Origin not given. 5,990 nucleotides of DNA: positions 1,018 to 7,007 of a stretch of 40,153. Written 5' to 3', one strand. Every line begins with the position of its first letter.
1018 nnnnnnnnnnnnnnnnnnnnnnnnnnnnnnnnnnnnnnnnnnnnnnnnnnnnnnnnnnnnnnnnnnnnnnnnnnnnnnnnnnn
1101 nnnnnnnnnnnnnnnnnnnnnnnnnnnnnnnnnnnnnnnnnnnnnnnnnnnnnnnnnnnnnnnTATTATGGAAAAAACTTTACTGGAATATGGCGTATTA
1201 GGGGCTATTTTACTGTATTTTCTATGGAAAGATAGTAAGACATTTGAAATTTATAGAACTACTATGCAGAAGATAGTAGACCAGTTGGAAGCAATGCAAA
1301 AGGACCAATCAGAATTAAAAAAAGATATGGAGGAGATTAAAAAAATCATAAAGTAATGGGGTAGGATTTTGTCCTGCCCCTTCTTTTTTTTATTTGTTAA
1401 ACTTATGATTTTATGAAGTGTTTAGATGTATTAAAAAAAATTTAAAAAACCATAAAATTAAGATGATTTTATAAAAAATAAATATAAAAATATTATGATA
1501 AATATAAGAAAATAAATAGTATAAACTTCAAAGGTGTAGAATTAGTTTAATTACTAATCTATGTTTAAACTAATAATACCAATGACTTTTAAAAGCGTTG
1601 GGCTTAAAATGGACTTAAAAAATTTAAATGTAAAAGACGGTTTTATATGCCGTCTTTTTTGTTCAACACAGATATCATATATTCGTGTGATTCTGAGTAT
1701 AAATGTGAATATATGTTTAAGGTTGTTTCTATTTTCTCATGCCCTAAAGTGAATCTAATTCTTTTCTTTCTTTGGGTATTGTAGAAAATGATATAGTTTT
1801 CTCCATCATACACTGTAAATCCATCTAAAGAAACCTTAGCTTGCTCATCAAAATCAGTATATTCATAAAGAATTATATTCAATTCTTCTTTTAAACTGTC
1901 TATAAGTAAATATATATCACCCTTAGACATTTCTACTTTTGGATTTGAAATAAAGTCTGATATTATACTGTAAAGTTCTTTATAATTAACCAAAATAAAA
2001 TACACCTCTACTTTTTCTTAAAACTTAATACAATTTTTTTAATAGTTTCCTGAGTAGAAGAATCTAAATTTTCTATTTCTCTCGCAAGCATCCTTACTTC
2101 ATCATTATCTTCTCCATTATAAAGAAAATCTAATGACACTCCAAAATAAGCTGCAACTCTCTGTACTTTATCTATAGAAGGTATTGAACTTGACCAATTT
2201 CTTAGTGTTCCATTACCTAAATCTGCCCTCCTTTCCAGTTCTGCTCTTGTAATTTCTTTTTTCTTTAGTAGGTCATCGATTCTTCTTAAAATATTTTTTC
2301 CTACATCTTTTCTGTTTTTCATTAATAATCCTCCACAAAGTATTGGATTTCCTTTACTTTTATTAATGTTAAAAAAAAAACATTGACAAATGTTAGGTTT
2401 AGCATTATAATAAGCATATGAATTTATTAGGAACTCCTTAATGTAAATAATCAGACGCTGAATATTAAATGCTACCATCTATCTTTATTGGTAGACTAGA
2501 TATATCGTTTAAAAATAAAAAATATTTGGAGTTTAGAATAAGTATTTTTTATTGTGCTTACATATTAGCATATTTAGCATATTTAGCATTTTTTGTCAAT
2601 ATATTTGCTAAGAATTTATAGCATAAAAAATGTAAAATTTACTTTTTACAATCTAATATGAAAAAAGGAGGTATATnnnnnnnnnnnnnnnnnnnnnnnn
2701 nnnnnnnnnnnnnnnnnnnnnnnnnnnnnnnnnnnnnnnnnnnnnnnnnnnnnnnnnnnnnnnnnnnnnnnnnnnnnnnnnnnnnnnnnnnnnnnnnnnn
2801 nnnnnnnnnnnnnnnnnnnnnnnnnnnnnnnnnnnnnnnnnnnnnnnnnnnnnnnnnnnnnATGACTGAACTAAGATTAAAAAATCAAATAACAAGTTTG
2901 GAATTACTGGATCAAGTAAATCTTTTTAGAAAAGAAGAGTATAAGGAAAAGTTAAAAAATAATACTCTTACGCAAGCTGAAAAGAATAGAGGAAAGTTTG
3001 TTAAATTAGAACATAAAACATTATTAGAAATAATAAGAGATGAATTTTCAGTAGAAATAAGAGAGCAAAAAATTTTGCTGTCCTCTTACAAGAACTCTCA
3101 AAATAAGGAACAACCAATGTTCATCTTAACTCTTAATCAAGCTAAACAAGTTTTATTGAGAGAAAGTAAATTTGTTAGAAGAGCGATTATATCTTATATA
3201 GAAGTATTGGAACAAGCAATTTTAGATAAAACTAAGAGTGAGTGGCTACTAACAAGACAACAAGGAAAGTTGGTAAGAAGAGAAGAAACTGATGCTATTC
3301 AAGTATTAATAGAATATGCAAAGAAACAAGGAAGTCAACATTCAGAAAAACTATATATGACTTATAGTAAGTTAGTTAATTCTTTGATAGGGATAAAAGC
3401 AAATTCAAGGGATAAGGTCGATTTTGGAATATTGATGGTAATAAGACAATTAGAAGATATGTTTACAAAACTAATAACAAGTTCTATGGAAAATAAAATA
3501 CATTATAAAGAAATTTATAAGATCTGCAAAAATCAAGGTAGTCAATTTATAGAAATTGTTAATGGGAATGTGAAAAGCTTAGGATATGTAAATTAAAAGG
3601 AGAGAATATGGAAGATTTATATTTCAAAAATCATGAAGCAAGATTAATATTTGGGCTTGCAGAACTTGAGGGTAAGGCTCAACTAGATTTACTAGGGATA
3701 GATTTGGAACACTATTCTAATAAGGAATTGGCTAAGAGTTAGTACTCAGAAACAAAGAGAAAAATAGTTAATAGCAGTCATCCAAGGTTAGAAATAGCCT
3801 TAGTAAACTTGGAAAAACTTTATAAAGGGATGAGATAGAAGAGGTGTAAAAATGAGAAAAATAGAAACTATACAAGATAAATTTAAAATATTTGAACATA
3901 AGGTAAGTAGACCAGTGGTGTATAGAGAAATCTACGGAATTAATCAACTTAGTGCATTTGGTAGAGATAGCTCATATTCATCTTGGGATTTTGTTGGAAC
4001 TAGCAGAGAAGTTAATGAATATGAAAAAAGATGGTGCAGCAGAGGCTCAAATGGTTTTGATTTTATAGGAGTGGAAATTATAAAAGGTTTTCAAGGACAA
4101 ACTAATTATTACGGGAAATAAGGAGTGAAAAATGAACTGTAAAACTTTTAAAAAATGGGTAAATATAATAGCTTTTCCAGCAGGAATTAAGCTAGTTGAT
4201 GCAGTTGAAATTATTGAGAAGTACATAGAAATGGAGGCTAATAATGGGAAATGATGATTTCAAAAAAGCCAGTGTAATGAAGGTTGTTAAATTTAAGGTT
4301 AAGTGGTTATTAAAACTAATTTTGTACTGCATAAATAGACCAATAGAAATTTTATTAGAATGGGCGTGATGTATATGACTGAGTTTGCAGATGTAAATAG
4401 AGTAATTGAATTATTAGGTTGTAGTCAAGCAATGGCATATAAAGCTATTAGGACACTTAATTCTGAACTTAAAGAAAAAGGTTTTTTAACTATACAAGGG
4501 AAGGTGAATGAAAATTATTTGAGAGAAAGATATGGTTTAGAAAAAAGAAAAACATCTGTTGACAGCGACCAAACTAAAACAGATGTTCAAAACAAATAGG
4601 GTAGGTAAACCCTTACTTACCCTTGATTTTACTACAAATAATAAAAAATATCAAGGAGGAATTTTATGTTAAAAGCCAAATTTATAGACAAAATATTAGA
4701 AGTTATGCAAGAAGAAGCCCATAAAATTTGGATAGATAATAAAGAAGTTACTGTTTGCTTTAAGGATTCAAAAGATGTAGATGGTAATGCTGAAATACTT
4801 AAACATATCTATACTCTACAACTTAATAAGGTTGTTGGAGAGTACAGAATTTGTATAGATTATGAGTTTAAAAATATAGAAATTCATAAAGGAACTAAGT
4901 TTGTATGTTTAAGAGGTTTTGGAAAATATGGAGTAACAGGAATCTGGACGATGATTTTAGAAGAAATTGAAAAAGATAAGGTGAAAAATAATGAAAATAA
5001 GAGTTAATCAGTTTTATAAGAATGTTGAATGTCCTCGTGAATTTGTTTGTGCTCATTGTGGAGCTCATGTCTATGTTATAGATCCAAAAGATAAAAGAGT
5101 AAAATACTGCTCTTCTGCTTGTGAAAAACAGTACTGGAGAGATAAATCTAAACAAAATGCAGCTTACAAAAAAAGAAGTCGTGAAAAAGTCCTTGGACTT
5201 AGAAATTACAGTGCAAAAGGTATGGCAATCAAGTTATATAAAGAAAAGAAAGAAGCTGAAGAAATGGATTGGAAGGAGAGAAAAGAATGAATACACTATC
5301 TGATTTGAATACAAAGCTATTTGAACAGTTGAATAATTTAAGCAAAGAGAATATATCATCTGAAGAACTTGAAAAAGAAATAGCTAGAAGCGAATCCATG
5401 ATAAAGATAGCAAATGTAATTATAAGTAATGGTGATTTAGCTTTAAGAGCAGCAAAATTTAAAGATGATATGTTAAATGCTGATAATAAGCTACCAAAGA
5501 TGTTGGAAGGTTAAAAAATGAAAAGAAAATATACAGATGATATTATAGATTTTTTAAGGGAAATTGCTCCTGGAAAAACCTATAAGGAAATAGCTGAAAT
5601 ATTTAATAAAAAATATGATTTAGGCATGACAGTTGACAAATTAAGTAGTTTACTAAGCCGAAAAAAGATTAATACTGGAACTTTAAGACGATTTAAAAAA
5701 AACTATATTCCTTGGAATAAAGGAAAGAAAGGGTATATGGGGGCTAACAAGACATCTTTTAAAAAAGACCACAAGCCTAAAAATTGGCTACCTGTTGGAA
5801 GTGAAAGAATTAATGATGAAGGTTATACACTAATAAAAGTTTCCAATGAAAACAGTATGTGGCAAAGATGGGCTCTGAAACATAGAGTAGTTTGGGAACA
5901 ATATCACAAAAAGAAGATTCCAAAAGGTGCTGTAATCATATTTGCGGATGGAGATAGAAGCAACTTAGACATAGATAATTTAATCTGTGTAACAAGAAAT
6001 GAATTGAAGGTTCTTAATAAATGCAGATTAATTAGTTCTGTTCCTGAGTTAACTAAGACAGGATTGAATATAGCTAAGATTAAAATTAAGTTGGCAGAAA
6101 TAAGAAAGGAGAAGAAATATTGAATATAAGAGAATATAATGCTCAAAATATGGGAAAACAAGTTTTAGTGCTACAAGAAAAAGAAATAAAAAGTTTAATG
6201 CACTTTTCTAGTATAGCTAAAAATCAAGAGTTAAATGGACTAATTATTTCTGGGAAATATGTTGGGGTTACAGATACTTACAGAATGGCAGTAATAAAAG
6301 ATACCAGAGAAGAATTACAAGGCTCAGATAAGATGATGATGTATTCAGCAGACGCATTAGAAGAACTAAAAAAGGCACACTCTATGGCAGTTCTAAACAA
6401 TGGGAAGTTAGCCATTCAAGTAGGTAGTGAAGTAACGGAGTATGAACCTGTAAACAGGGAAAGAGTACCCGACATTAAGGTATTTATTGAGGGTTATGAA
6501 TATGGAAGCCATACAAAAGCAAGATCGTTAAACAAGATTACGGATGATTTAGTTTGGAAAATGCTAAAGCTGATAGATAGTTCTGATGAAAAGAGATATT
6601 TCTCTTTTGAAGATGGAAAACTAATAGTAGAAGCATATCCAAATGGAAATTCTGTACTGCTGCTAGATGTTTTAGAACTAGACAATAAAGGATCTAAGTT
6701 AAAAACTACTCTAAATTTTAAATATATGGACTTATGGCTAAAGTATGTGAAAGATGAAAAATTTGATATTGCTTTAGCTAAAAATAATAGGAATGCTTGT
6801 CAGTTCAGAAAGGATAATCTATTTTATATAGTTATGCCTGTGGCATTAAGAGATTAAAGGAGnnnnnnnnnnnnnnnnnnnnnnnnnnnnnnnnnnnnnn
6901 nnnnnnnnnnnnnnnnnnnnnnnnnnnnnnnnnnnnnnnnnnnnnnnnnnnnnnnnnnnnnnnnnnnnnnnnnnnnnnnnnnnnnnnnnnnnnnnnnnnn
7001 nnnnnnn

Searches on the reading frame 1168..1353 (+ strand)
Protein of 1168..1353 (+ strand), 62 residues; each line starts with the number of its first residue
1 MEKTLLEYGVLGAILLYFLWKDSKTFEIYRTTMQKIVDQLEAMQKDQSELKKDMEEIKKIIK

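Call 97: search_protein_families(library=pfam, proteins=[window:1168-1353:+], max_evalue=0.01)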
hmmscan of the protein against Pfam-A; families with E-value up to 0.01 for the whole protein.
window:1168-1353:+ (62 aa): 3 families
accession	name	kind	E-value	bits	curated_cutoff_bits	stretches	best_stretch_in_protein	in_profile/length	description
PF24073.1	DUF7365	-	0.0024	18.4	27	1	31-59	71-99/101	Coiled-coil region of unknown function (DUF7365)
PF17561.7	TssO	-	0.0046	17.6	29.2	1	14-61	26-71/148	Type VI secretion system, TssO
PF05615.18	THOC7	-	0.0098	16.6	28.7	0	24-60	73-109/136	Tho complex subunit 7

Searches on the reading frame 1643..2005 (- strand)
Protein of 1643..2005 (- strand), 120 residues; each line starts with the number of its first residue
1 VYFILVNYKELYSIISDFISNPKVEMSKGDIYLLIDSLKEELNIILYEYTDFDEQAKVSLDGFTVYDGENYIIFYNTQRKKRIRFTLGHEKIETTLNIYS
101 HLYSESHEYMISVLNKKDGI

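Call 32: search_protein_families(library=pfam, proteins=[window:1643-2005:-], max_evalue=0.01)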
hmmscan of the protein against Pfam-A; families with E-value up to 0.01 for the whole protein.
window:1643-2005:- (120 aa): 0 families

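Call 43: search_protein_families(library=phrogs, proteins=[window:1643-2005:-], max_evalue=0.001)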
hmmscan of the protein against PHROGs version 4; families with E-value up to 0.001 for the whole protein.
window:1643-2005:- (120 aa): 6 families
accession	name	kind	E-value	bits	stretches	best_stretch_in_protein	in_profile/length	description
phrog_1516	-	unknown function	3.8e-08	34.2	1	10-98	14-102/227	-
phrog_2439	-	transcription regulation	7.4e-06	26.1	1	55-90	167-204/367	transcriptional regulator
phrog_1914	-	unknown function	9.8e-06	26.4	1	55-90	62-101/222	-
phrog_19315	-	unknown function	1.8e-05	25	1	58-90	66-102/348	-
phrog_7685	-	integration and excision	0.00028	21.5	1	79-115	200-236/240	integrase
phrog_87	-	other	0.00048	20.9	1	33-90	41-92/227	metallo-protease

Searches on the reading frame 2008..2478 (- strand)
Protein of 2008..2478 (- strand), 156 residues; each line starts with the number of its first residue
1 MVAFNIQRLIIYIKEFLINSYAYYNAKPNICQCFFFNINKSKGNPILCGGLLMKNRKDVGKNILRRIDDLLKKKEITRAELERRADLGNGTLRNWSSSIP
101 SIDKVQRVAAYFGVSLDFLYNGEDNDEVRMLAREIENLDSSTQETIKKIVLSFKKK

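Call 32: search_protein_families(library=pfam, proteins=[window:2008-2478:-], max_evalue=0.01)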
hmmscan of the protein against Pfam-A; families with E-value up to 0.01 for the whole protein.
window:2008-2478:- (156 aa): 3 families
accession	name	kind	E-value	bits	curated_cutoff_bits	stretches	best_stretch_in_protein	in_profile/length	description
PF01381.28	HTH_3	-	4.1e-06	27.2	23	1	69-119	3-55/55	Helix-turn-helix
PF12844.13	HTH_19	-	0.00021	21.6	30.2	1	66-124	3-63/64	Helix-turn-helix domain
PF13443.12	HTH_26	-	0.00071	20.2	22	1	66-116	1-54/63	Cro/C1-type HTH DNA-binding domain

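Call 43: search_protein_families(library=phrogs, proteins=[window:2008-2478:-], max_evalue=0.001)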
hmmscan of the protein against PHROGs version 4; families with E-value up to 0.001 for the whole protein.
window:2008-2478:- (156 aa): 6 families
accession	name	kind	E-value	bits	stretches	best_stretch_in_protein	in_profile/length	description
phrog_8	-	transcription regulation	6e-16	59.8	1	45-139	66-170/346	transcriptional regulator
phrog_18248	-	transcription regulation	1.7e-11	44.8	1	62-130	2-70/264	transcriptional regulator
phrog_4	-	transcription regulation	4.2e-08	33.6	1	56-128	130-200/400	transcriptional repressor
phrog_3037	-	transcription regulation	3.4e-07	31.3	1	63-150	18-108/189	transcriptional repressor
phrog_1994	-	DNA, RNA and nucleotide metabolism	0.00028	21.8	1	66-137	3-76/170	DNA binding protein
phrog_2967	-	transcription regulation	0.00035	21.2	1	60-151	8-99/225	transcriptional regulator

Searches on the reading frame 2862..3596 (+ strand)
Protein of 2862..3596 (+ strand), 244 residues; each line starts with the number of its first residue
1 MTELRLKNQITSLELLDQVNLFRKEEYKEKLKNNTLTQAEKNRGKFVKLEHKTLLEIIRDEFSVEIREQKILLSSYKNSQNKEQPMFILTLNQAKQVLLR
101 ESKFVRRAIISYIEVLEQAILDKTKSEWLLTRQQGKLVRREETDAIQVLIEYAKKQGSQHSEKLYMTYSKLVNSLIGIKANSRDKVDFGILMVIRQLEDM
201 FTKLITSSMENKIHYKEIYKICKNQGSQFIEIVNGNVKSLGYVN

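Call 32: search_protein_families(library=pfam, proteins=[window:2862-3596:+], max_evalue=0.01)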
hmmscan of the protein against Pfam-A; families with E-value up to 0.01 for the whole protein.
window:2862-3596:+ (244 aa): 1 family
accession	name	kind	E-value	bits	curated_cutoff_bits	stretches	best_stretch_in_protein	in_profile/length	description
PF09669.15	Phage_pRha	-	0.0012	19.8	29.9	1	47-100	10-69/91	Phage regulatory protein Rha (Phage_pRha)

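Call 43: search_protein_families(library=phrogs, proteins=[window:2862-3596:+], max_evalue=0.001)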
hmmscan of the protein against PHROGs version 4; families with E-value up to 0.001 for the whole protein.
window:2862-3596:+ (244 aa): 2 families
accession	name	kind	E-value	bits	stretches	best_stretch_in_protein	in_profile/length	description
phrog_2657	-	transcription regulation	2.8e-17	63.8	1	45-231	31-232/243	transcriptional regulator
phrog_8235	-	transcription regulation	5.6e-06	27.1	1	37-120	12-105/219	anti-repressor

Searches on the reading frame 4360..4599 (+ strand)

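Call 32: search_protein_families(library=pfam, proteins=[window:4360-4599:+], max_evalue=0.01)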
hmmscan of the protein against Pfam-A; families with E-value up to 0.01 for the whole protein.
window:4360-4599:+ (79 aa): 1 family
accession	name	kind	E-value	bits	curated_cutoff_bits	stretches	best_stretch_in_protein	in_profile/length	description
PF03965.22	Penicillinase_R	-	0.0047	17.7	22.6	1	1-46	9-54/115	Penicillinase repressor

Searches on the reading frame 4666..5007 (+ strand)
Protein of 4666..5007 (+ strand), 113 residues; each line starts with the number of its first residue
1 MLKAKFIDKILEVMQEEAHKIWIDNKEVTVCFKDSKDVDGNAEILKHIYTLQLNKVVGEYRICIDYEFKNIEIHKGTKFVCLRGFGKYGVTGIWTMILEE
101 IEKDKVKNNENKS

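Call 43: search_protein_families(library=phrogs, proteins=[window:4666-5007:+], max_evalue=0.001)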
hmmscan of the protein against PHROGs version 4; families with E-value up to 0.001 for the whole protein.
window:4666-5007:+ (113 aa): 1 family
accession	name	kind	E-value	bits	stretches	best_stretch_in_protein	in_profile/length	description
phrog_31744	-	unknown function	6.4e-55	185.1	1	1-111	4-114/114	-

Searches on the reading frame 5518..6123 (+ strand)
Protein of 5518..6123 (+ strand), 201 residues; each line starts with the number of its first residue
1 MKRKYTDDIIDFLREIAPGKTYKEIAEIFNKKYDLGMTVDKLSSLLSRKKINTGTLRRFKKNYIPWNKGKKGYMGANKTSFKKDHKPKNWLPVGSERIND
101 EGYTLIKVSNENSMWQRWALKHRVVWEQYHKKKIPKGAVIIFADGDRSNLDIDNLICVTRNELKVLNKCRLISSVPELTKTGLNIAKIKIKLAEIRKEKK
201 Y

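Call 38: search_protein_families(library=pfam, proteins=[window:5518-6123:+], max_evalue=0.001)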
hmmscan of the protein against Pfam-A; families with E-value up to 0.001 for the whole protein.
window:5518-6123:+ (201 aa): 1 family
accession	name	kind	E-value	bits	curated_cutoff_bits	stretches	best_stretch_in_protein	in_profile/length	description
PF13392.12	HNH_3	-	3.7e-15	55.7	24.8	1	120-163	2-44/46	HNH endonuclease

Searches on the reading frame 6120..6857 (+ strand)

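Call 38: search_protein_families(library=pfam, proteins=[window:6120-6857:+], max_evalue=0.001)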
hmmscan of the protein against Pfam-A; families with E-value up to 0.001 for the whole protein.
window:6120-6857:+ (245 aa): 0 families

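Call 43: search_protein_families(library=phrogs, proteins=[window:6120-6857:+], max_evalue=0.001)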
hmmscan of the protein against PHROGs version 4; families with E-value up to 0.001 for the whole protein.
window:6120-6857:+ (245 aa): 2 families
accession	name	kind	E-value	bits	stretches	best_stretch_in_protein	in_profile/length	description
phrog_36605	-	unknown function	2.3e-63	215.4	1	1-244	1-262/266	-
phrog_947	-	DNA, RNA and nucleotide metabolism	3.3e-12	47.1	1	30-243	146-365/368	DNA polymerase processivity factor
